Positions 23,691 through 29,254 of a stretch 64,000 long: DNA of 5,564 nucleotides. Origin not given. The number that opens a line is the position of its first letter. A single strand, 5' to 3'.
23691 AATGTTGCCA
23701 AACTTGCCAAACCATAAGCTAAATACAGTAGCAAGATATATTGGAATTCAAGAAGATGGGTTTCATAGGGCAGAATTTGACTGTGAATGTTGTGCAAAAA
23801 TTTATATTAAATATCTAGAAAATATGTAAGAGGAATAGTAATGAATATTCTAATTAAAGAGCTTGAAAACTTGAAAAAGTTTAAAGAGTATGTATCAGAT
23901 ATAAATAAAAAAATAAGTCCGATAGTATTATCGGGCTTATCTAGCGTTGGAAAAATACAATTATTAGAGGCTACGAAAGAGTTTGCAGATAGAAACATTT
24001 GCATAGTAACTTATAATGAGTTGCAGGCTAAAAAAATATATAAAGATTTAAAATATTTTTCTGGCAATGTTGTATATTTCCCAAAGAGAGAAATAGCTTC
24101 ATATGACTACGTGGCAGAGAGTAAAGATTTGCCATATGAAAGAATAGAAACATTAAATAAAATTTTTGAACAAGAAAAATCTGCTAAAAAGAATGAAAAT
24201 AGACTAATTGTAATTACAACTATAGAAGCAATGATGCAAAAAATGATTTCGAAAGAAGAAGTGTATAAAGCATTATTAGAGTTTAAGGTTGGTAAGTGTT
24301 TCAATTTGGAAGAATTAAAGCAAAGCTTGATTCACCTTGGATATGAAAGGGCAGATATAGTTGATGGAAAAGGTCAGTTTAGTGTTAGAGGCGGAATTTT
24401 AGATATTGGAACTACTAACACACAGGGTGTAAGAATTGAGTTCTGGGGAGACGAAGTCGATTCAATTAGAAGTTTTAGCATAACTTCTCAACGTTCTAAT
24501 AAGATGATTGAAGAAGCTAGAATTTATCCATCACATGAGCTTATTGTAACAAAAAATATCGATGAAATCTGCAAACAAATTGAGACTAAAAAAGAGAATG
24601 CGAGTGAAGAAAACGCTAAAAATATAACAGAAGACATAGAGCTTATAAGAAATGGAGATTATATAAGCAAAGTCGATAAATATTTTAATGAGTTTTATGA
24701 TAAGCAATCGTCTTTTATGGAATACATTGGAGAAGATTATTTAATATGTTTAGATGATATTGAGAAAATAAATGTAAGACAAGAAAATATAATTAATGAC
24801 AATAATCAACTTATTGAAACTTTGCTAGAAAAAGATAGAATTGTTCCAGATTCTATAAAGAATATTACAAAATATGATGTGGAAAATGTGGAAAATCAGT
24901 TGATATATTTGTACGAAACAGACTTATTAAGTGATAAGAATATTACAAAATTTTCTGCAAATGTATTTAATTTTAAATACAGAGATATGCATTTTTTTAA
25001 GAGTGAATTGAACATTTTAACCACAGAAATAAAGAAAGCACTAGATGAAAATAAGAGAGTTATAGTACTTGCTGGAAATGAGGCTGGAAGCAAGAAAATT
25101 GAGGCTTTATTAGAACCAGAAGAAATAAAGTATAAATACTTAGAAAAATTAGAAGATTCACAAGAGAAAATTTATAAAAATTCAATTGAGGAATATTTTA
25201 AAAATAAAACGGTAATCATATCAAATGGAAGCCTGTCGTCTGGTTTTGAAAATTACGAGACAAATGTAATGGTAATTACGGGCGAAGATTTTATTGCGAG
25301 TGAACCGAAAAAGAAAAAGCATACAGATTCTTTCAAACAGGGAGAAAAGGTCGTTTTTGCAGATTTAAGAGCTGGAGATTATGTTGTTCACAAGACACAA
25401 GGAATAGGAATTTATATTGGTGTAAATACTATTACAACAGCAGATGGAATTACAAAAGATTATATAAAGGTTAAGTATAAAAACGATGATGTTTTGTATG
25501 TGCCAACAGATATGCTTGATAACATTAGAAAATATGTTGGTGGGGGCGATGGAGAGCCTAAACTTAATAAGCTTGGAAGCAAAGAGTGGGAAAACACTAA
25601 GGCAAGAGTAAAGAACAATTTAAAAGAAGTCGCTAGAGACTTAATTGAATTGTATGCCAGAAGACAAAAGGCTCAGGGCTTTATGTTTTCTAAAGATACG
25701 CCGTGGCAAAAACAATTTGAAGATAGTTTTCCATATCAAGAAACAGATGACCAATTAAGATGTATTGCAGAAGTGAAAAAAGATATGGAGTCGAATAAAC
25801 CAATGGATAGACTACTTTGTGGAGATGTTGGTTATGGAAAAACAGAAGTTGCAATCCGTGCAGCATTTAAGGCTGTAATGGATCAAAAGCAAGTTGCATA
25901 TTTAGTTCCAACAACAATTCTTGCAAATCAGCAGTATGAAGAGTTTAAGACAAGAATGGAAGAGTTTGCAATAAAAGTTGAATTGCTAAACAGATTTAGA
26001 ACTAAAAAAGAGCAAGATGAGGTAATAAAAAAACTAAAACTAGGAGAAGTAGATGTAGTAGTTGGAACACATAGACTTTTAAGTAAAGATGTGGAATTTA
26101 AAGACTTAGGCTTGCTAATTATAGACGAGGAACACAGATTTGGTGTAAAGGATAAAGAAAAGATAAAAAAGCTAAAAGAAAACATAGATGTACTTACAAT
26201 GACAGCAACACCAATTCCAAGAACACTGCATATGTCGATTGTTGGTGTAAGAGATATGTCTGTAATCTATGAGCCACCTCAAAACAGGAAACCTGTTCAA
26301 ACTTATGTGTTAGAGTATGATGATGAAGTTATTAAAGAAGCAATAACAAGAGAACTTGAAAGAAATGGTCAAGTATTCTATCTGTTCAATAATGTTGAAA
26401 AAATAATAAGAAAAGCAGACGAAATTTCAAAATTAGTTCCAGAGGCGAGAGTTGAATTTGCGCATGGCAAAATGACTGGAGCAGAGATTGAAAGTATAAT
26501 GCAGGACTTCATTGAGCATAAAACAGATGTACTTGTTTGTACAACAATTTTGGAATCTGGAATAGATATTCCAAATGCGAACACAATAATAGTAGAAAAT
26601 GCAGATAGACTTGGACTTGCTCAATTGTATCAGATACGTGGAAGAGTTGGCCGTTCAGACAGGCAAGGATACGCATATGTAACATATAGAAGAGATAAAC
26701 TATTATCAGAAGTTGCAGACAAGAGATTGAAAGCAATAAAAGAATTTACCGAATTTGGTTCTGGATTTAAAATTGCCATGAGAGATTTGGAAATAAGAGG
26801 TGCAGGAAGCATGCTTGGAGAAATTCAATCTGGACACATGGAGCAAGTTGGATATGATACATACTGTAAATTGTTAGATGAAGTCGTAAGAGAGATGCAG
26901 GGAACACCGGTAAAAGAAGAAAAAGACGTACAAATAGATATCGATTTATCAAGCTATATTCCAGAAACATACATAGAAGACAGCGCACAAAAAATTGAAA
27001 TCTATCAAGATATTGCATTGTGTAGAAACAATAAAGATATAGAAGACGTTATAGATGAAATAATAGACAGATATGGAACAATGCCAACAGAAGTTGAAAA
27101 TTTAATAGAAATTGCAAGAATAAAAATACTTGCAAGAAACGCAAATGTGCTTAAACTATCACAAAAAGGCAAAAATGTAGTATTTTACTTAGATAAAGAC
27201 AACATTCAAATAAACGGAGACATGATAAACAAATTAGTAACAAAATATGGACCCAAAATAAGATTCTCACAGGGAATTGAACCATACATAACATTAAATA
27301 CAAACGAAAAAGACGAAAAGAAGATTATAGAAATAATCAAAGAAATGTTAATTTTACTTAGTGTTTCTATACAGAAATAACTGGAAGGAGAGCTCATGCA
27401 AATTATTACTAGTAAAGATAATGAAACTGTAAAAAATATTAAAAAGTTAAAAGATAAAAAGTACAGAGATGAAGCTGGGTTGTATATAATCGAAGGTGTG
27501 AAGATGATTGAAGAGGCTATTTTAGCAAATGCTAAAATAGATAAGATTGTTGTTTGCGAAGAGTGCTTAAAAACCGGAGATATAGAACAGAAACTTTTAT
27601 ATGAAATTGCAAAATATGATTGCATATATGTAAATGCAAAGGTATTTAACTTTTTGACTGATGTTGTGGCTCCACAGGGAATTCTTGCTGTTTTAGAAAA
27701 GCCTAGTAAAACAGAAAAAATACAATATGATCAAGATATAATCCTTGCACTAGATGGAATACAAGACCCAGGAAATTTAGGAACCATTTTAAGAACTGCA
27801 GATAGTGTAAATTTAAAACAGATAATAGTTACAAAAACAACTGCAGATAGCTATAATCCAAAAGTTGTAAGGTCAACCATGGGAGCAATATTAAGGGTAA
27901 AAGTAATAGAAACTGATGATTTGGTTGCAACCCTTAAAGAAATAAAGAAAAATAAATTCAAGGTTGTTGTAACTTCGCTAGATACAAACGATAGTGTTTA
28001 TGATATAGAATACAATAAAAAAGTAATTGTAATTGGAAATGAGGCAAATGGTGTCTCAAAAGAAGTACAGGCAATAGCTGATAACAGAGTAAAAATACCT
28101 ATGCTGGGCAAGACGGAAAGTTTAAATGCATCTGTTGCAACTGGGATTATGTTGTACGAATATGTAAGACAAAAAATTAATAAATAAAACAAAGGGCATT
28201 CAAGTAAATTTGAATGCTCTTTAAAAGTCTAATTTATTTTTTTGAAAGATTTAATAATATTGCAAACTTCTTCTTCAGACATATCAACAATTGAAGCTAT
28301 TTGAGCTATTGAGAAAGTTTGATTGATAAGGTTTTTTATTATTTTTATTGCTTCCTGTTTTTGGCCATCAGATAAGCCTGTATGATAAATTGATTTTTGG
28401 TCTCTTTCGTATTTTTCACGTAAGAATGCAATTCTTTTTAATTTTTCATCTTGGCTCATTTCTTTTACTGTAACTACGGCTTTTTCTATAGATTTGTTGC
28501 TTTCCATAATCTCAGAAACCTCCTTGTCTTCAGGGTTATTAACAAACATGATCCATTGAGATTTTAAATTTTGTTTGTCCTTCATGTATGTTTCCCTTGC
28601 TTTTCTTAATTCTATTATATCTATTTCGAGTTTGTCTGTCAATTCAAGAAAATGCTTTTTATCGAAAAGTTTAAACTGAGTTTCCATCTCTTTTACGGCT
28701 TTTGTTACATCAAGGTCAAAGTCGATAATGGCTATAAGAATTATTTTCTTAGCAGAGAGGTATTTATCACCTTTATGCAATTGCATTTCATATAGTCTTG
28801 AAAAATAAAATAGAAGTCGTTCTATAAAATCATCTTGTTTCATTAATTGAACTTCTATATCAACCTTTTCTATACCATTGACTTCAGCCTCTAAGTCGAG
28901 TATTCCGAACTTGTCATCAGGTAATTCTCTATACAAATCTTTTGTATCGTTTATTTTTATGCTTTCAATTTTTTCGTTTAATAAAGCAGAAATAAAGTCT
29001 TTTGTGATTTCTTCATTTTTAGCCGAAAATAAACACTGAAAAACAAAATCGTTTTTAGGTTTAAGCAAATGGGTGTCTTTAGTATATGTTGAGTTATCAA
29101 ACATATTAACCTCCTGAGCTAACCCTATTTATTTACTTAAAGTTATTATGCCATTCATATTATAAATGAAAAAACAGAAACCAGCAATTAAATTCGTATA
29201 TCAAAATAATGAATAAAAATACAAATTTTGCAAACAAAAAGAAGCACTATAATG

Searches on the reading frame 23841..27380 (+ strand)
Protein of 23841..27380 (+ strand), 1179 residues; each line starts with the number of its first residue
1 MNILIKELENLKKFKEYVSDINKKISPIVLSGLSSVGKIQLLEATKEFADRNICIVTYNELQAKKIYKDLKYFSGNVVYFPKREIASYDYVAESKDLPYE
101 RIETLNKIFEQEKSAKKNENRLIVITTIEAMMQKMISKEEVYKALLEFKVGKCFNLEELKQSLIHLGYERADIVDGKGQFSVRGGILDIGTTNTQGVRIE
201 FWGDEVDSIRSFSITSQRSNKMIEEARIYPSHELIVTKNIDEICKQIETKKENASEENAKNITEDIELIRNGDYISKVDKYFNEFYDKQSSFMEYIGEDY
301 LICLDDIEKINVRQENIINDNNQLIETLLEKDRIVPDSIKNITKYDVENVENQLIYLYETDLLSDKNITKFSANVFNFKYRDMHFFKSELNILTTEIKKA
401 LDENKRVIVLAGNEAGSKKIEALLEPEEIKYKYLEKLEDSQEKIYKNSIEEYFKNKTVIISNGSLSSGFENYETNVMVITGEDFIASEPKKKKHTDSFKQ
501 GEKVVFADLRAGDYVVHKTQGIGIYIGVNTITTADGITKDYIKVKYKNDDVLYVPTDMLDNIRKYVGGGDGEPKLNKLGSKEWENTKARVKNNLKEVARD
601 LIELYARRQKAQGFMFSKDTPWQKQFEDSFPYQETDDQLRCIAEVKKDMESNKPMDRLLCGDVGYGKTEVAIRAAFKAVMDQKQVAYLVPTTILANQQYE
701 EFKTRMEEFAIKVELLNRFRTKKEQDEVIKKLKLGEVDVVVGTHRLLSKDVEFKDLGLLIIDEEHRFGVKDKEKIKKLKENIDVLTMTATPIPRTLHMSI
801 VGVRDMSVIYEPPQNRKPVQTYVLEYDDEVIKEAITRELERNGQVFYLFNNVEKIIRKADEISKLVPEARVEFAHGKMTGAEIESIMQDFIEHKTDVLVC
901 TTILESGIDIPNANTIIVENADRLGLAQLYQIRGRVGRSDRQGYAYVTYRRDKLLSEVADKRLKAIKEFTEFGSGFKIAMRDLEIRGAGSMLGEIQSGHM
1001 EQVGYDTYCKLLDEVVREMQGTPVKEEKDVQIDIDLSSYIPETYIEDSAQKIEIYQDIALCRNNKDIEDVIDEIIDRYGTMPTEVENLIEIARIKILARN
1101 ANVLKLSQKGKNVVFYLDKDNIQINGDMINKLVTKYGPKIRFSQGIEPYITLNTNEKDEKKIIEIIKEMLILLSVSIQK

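Call 43: search_protein_families(library=pfam, proteins=[window:23841-27380:+], max_evalue=0.0001)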
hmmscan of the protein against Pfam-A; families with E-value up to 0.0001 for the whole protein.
window:23841-27380:+ (1179 aa): 8 families
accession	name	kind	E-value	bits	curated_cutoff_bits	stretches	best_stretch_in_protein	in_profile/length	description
PF00270.35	DEAD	-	1.3e-28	100.2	26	1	636-796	2-164/167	DEAD/DEAH box helicase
PF03461.20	TRCF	-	6.7e-27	94.1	25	1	1035-1121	2-88/95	TRCF domain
PF17757.6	UvrB_inter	-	7e-25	87.4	22.9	1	146-233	1-90/91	UvrB interaction domain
PF00271.37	Helicase_C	-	3.7e-21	75.9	23.5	1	833-939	8-109/110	Helicase conserved C-terminal domain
PF02559.22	CarD_TRCF_RID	-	2.1e-17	63.4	23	1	509-566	1-57/57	CarD-like/TRCF RID domain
PF04851.21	ResIII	-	1.1e-13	51.9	22.5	1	635-791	5-162/164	Type III restriction enzyme, res subunit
PF00176.29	SNF2-rel_dom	-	2e-07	30.8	24.9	1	650-797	13-169/290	SNF2-related domain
PF22590.2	Cas3-like_C_2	-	1.1e-05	26.1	27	0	843-940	3-105/106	CRISPR-associated nuclease/helicase Cas3, C-terminal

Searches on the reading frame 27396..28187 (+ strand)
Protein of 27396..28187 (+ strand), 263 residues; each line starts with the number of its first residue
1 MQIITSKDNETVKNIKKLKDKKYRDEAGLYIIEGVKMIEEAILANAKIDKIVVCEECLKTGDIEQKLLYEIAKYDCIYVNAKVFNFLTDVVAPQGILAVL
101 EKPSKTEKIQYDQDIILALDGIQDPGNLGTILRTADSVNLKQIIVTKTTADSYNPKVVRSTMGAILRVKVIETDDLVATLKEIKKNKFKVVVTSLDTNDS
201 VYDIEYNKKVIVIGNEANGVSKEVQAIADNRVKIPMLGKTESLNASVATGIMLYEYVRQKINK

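Call 43: search_protein_families(library=pfam, proteins=[window:27396-28187:+], max_evalue=0.0001)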
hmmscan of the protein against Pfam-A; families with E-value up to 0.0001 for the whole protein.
window:27396-28187:+ (263 aa): 3 families
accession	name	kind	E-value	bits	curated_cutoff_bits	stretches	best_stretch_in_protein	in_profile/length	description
PF00588.24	SpoU_methylase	-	3.8e-41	141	29.7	1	115-254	2-142/142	SpoU rRNA Methylase family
PF22435.1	MRM3-like_sub_bind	-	4.4e-20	72.3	27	1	9-98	1-84/84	MRM3-like substrate binding domain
PF08032.17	SpoU_sub_bind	-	1.9e-07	31.7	22.8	1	31-104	1-74/76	RNA 2'-O ribose methyltransferase substrate binding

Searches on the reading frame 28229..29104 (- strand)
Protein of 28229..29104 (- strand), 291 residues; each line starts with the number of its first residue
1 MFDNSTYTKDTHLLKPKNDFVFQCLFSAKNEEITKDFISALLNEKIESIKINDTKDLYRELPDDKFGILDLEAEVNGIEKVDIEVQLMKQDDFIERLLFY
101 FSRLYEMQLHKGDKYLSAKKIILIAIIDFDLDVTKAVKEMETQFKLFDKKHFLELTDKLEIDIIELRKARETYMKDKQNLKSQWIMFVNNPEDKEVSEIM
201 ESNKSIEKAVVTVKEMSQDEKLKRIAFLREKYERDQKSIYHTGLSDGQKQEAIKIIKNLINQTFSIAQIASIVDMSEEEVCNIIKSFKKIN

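Call 43: search_protein_families(library=pfam, proteins=[window:28229-29104:-], max_evalue=0.0001)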
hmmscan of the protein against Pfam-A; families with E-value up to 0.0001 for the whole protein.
window:28229-29104:- (291 aa): 1 family
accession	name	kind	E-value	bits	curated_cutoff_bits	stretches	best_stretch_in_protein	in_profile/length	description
PF12784.13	PDDEXK_2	-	2e-44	152.5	27.4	1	16-241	1-227/229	PD-(D/E)XK nuclease family transposase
